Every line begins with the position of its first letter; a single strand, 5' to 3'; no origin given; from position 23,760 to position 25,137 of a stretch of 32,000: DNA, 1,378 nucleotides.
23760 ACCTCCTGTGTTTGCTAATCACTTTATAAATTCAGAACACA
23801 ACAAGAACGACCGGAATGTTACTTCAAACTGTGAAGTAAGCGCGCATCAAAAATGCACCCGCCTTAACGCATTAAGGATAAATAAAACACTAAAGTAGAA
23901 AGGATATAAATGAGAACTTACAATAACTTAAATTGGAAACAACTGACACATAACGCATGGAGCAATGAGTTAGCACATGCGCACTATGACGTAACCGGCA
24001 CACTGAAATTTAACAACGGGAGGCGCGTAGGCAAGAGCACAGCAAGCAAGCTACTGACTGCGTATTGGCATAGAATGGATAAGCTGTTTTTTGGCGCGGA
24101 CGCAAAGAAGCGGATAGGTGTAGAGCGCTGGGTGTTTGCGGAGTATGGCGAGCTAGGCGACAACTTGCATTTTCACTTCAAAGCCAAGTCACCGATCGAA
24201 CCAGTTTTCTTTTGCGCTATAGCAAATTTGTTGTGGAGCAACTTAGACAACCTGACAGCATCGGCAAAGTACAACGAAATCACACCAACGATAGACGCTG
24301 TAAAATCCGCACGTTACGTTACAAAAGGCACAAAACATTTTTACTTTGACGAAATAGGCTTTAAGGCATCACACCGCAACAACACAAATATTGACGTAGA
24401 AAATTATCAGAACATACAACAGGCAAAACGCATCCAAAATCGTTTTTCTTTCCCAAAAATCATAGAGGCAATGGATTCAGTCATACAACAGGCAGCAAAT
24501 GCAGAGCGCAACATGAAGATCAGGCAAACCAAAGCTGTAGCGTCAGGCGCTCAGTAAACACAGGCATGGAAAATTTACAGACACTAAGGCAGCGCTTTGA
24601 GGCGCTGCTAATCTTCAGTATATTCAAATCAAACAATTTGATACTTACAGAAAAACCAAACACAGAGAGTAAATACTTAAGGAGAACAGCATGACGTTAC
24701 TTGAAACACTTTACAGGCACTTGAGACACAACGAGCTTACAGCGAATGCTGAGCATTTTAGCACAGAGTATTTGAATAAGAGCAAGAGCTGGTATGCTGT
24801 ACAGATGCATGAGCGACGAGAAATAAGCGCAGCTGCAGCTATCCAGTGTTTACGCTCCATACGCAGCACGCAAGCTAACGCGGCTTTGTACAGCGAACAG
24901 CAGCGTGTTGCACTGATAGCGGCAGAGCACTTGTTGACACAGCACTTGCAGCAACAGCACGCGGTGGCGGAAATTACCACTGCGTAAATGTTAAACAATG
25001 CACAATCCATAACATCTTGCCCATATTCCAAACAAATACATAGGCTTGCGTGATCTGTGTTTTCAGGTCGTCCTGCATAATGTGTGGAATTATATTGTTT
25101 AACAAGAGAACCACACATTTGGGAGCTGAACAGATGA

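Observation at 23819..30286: Identical 21-bp palindrome present three times in the island, with two copies bracketing the cargo block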

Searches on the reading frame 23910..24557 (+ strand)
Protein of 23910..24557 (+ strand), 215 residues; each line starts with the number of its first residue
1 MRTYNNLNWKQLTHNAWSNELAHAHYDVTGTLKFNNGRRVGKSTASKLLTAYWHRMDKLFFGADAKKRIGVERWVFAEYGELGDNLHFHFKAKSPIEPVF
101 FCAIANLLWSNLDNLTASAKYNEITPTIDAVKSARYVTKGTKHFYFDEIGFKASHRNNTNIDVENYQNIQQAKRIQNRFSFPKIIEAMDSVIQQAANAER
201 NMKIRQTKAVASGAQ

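Call 7: search_protein_families(library=pfam, proteins=[window:23910-24557:+], max_evalue=0.01)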
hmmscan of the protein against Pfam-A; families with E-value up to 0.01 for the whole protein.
window:23910-24557:+ (215 aa): 0 families

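Call 8: search_protein_families(library=phrogs, proteins=[window:23910-24557:+], max_evalue=0.01)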
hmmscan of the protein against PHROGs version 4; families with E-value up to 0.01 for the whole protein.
window:23910-24557:+ (215 aa): 0 families

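Call 9: search_protein_families(library=padloc, proteins=[window:23910-24557:+], max_evalue=0.01)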
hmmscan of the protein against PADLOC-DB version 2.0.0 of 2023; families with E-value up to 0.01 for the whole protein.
window:23910-24557:+ (215 aa): 0 families

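Call 16: search_solved_structures(query=window:23910-24557:+, max_evalue=10)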
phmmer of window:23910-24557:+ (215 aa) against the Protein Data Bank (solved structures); distinct sequences matched with E-value up to 10: 1.
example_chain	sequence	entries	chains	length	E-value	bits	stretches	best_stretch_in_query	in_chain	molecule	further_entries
7qgg_b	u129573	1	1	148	1.1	12.3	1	67-141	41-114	60S ribosomal protein L27a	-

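Call 17: search_protein_families(library=ncbifam, proteins=[window:23910-24557:+], max_evalue=0.1)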
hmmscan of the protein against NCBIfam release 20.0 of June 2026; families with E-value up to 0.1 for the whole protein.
window:23910-24557:+ (215 aa): 1 family
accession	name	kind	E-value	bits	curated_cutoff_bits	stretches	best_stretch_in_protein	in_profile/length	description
TIGR03914.1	UDG_fam_dom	hypoth_equivalog_domain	0.0034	17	189.95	1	132-207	115-186/231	UdgX family uracil-DNA binding protein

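Call 22: find_homologous_proteins(query=window:23910-24557:+, max_evalue=0.001)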
Query window:23910-24557:+ (215 aa): 18 proteins with E <= 0.001 among 108 candidates.
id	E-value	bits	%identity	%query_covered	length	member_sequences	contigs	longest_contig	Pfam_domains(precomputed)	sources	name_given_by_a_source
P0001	5.3e-128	443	90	100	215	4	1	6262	-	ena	-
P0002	1.6e-117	409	84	100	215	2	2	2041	-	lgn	-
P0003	1.6e-106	373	76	100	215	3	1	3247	-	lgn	-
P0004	8.7e-101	354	100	74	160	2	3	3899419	-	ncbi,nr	ncbi:hypothetical protein [Roseinatronobacter bogoriensis]|nr:hypothetical protein [Rhodobaca]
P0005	3.4e-99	349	72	100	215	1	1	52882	-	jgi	jgi:hypothetical protein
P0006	6.2e-93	328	65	100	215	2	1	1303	-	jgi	jgi:hypothetical protein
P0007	3.1e-85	303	57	100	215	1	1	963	-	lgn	-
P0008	5.6e-85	302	59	100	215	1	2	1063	-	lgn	-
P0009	1.6e-84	301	58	100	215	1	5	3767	-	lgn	-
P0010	5.8e-84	299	58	100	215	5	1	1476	-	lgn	-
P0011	1.7e-83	298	58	100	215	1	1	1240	-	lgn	-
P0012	4.8e-81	290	57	100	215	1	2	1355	-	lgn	-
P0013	2.6e-80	287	58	100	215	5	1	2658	-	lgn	-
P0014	8.9e-76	272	55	100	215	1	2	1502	-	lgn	-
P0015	1.7e-60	222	48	97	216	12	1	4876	-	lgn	-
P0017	5.1e-56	208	46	93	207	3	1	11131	-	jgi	jgi:hypothetical protein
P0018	1.7e-47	180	45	86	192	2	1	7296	-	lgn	-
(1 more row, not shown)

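Call 23: find_encoding_contigs(protein=P0005, flank=10000, max_places=3)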
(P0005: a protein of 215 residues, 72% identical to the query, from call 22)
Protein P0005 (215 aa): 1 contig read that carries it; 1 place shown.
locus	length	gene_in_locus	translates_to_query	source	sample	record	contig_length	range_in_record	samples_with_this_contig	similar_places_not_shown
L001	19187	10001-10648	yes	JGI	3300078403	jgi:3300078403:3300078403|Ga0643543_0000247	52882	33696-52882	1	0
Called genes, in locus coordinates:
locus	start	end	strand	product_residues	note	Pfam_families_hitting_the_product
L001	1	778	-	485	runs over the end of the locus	PF25209:Phage_capsid_4, PF10124:Mu-like_gpT (weak)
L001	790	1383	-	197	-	PF00574:CLP_protease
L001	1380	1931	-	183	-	-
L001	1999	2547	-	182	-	-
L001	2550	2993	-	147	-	-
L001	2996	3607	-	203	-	-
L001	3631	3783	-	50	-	PF03869:Arc (weak), PF22513:FitA-like_RHH (weak)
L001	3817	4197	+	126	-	PF03869:Arc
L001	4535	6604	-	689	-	-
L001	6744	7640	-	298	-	PF12802:MarR_2 (weak), PF13730:HTH_36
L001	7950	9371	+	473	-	PF00589:Phage_integrase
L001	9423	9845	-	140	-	-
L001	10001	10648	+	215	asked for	-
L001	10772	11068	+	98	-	PF20331:DUF6626 (weak)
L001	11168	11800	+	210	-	PF00589:Phage_integrase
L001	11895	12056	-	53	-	-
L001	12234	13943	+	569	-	-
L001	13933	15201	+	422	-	-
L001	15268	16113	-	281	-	PF18643:RE_BsaWI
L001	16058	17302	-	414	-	PF00145:DNA_methylase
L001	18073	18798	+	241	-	PF03737:RraA-like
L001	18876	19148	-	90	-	-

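Call 24: find_encoding_contigs(protein=P0001, flank=10000, max_places=3)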
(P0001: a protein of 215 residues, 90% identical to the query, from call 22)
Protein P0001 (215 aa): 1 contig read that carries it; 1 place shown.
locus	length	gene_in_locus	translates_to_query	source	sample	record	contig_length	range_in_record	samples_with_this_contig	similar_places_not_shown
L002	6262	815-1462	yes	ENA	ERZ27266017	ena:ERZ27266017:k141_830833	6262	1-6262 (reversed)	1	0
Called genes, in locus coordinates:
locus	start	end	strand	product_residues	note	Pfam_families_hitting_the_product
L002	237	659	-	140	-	PF20346:DUF6641 (weak)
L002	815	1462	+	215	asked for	-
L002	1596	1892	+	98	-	PF20331:DUF6626 (weak)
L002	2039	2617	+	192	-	PF00589:Phage_integrase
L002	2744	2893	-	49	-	-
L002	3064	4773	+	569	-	-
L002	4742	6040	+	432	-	-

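Call 25: find_encoding_contigs(protein=P0017, flank=10000, max_places=3)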
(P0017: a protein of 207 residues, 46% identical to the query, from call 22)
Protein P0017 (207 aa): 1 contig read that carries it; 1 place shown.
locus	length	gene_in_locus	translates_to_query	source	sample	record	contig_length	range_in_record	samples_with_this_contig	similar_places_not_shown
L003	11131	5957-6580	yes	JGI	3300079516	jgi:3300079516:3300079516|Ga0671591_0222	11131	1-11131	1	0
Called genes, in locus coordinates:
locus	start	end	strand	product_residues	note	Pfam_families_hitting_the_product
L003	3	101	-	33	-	?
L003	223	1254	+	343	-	PF01408:GFO_IDH_MocA, PF02894:GFO_IDH_MocA_C, PF22725:GFO_IDH_MocA_C3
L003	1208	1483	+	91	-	-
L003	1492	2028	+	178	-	PF08547:CIA30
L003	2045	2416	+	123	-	-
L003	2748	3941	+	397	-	-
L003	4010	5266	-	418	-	-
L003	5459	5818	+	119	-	-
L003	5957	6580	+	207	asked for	-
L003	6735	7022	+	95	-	PF20331:DUF6626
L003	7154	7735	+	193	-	PF00589:Phage_integrase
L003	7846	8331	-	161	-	-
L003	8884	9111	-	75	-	-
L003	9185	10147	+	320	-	PF04116:FA_hydroxylase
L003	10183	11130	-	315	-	?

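Call 26: find_encoding_contigs(protein=P0018, flank=10000, max_places=3)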
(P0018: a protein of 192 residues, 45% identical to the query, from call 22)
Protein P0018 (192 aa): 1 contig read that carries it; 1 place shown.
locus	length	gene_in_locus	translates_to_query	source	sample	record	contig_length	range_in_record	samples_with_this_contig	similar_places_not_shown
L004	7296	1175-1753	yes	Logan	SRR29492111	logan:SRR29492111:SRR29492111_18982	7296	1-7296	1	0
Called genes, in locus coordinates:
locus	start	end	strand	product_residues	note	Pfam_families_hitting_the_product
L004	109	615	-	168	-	-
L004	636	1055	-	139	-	PF20346:DUF6641 (weak)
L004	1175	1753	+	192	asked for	-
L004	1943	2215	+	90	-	PF20331:DUF6626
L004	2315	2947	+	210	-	PF00589:Phage_integrase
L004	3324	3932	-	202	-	-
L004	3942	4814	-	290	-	-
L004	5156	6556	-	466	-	PF14659:Phage_int_SAM_3 (faint), PF00589:Phage_integrase (weak)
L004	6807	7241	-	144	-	PF20346:DUF6641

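Call 32: find_related_loci(query=A1, collection=genome_contigs, flank=10000)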
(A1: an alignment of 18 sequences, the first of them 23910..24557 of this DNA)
Query A1 (215 aa) in genome_contigs; peptide patterns used: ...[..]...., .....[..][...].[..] (x = any residue, [..] = any of these).
117 stretches matched a pattern; 1 encode a relative of the query (tblastn E <= 1e-3); 1 distinct loci.
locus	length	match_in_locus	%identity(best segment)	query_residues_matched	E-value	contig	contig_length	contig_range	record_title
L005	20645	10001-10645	48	1-215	3e-68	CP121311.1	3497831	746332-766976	MAG: Roseovarius sp. isolate NCC532_bact_2928 chromosome, complete genome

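Call 39: predict_structure(alignment_id=A1)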
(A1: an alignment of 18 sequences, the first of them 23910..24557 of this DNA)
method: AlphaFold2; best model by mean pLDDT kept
length: 215 residues; sequences in the alignment: 18
mean_pLDDT: 86.8   pTM: 0.85
mean pLDDT of the five models: 86.8, 86.2, 84.8, 80.7, 78.4
residues with pLDDT >= 90: 128; 70-90: 59; 50-70: 22; < 50: 6
segments of 3 or more residues with pLDDT < 50: 1-6
pLDDT, mean of each block of 10 residues (from residue 1): 52 84 93 86 91 97 94 88 77 96 96 84 89 86 72 92 93 96 95 92 81 61
secondary structure, 60 per line:
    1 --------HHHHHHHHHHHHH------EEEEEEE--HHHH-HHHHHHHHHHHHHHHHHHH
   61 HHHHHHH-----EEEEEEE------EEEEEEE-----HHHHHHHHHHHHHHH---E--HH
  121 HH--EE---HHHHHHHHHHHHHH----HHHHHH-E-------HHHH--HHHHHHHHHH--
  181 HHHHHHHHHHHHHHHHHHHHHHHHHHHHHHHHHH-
elements in order: H9-21 E28-34 H37-40 H42-67 E73-79 E86-92 H98-112 H119-122 H130-143 H148-153 H163-166 H169-178 H181-214

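Call 42: fold_search(model_id=the predicted structure, library=pdb)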
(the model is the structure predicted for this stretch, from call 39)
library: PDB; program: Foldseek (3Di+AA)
matches with E <= 10: 588; with E <= 0.001: 0
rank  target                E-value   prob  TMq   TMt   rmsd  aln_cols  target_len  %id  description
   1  7pua_Fg               2.9e-02  0.21  0.21  0.11  20.4       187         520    8  Middle assembly intermediate of the Trypanosoma brucei mitoribosomal small subunit (released 2022-03-02)
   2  8pw6_B                9.4e-02  0.15  0.20  0.13  17.9       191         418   10  C respirasome from murine liver (released 2024-04-24)
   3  6b05_A                9.4e-02  0.15  0.21  0.07  17.1       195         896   11  The Crystal Structure of the Ferredoxin Protease FusC E83A mutant in complex with Arabidopsis Ferredoxin (released 2018-06-20)
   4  8gym_QA               1.1e-01  0.12  0.19  0.11  15.5       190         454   13  Cryo-EM structure of Tetrahymena thermophila respiratory mega-complex MC IV2+(I+III2+II)2 (released 2023-06-14)
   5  7tgh_3a               1.2e-01  0.18  0.23  0.13  18.2       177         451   12  Cryo-EM structure of respiratory super-complex CI+III2 from Tetrahymena thermophila (released 2022-04-06)
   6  8b6j_B                1.3e-01  0.11  0.19  0.11  16.9       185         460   13  Cryo-EM structure of cytochrome bc1 complex (complex-III) from respiratory supercomplex of Tetrahymena thermophila (released 2023-03-29)
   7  7pub_Fg               1.4e-01  0.12  0.20  0.11  20.9       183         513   11  Late assembly intermediate of the Trypanosoma brucei mitoribosomal small subunit (released 2022-05-04)
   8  7mn2_MODEL_1_A        1.9e-01  0.93  0.34  0.68   3.5       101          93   13  Rules for designing protein fold switches and their implications for the folding code (released 2022-05-18)
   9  4pes_B                1.9e-01  0.12  0.20  0.07  18.0       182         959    8  Crystal structure of insulin degrading enzyme complexed with inhibitor tert-butyl [(2S)-2-(2,5-difluorophenyl)-3-(quin (released 2015-06-17)
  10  3go9                  1.9e-01  0.08  0.18  0.11  16.4       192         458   13  Predicted insulinase family protease from Yersinia pestis (released 2009-04-07)
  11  6ywe_L                2.0e-01  0.11  0.20  0.21  16.6       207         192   12  The structure of the mitoribosome from Neurospora crassa in the P/E tRNA bound state (released 2020-11-11)
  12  9h5r_A                2.3e-01  0.14  0.22  0.14  16.0       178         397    8  X-ray structure of Trichomonas vaginalis inactive mutant hydrogenosomal processing peptidase heterodimer (HPPin) (released 2025-11-05)
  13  7tgh_3A               2.3e-01  0.10  0.20  0.12  18.0       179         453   13  Cryo-EM structure of respiratory super-complex CI+III2 from Tetrahymena thermophila (released 2022-04-06)
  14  6xos                  2.3e-01  0.08  0.18  0.07  17.4       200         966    9  CryoEM structure of human presequence protease in partial open state 1 (released 2021-07-07)
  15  4rpu_B                2.8e-01  0.07  0.18  0.06  17.4       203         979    8  Crystal Structure of Human Presequence Protease in Complex with Inhibitor MitoBloCK-60 (released 2015-12-09)
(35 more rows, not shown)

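Call 43: fold_search(model_id=the predicted structure, library=viral)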
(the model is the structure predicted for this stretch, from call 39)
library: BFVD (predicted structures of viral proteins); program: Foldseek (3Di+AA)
matches with E <= 10: 1160; with E <= 0.001: 2
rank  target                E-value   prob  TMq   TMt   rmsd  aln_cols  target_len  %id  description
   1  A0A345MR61            3.3e-04  1.00  0.38  0.26  16.5       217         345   16  (no name in the UniProt tables at hand)
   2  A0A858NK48            4.7e-04  1.00  0.41  0.35  19.1       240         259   15  (no name in the UniProt tables at hand)
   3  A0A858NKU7            2.4e-03  1.00  0.43  0.35  22.1       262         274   16  (no name in the UniProt tables at hand)
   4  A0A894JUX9            3.4e-03  1.00  0.45  0.22   6.6       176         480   15  (no name in the UniProt tables at hand)
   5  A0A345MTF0            3.6e-03  0.99  0.35  0.36   7.4       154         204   15  (no name in the UniProt tables at hand)
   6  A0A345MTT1            4.3e-03  0.95  0.32  0.36   8.5       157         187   13  (no name in the UniProt tables at hand)
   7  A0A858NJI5            5.1e-03  1.00  0.38  0.26   4.8       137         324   20  (no name in the UniProt tables at hand)
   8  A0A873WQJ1            5.1e-03  0.99  0.38  0.20   6.4       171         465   16  (no name in the UniProt tables at hand)
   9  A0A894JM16            5.7e-03  0.89  0.34  0.21  20.2       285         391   14  (no name in the UniProt tables at hand)
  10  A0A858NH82            6.1e-03  0.97  0.39  0.31  22.1       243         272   16  (no name in the UniProt tables at hand)
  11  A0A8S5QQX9            6.8e-03  1.00  0.41  0.29   5.7       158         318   13  Replication associated protein [Caudovirales sp. ctkvU4]
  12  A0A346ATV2            6.8e-03  0.96  0.38  0.31  17.7       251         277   13  (no name in the UniProt tables at hand)
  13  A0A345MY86            6.8e-03  0.90  0.36  0.27  20.4       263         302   13  (no name in the UniProt tables at hand)
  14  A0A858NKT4            7.2e-03  0.98  0.43  0.33  18.6       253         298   13  (no name in the UniProt tables at hand)
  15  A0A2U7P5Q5            7.6e-03  0.99  0.40  0.21   9.3       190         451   15  (no name in the UniProt tables at hand)
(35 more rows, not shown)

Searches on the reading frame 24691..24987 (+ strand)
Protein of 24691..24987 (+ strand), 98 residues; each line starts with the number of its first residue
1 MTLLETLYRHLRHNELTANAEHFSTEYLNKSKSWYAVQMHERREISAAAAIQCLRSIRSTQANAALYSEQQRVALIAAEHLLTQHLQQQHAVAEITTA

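Call 7: search_protein_families(library=pfam, proteins=[window:24691-24987:+], max_evalue=0.01)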
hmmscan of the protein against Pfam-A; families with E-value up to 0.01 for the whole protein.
window:24691-24987:+ (98 aa): 1 family
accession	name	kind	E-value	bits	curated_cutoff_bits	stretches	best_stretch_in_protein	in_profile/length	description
PF20331.3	DUF6626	-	3.4e-06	27.9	27.3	1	4-74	1-71/96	Family of unknown function (DUF6626)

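Call 8: search_protein_families(library=phrogs, proteins=[window:24691-24987:+], max_evalue=0.01)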
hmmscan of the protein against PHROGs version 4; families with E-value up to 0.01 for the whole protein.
window:24691-24987:+ (98 aa): 0 families

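Call 9: search_protein_families(library=padloc, proteins=[window:24691-24987:+], max_evalue=0.01)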
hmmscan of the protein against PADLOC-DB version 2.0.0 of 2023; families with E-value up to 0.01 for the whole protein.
window:24691-24987:+ (98 aa): 0 families

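Call 17: search_protein_families(library=ncbifam, proteins=[window:24691-24987:+], max_evalue=0.1)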
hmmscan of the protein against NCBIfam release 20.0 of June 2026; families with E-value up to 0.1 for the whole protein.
window:24691-24987:+ (98 aa): 0 families
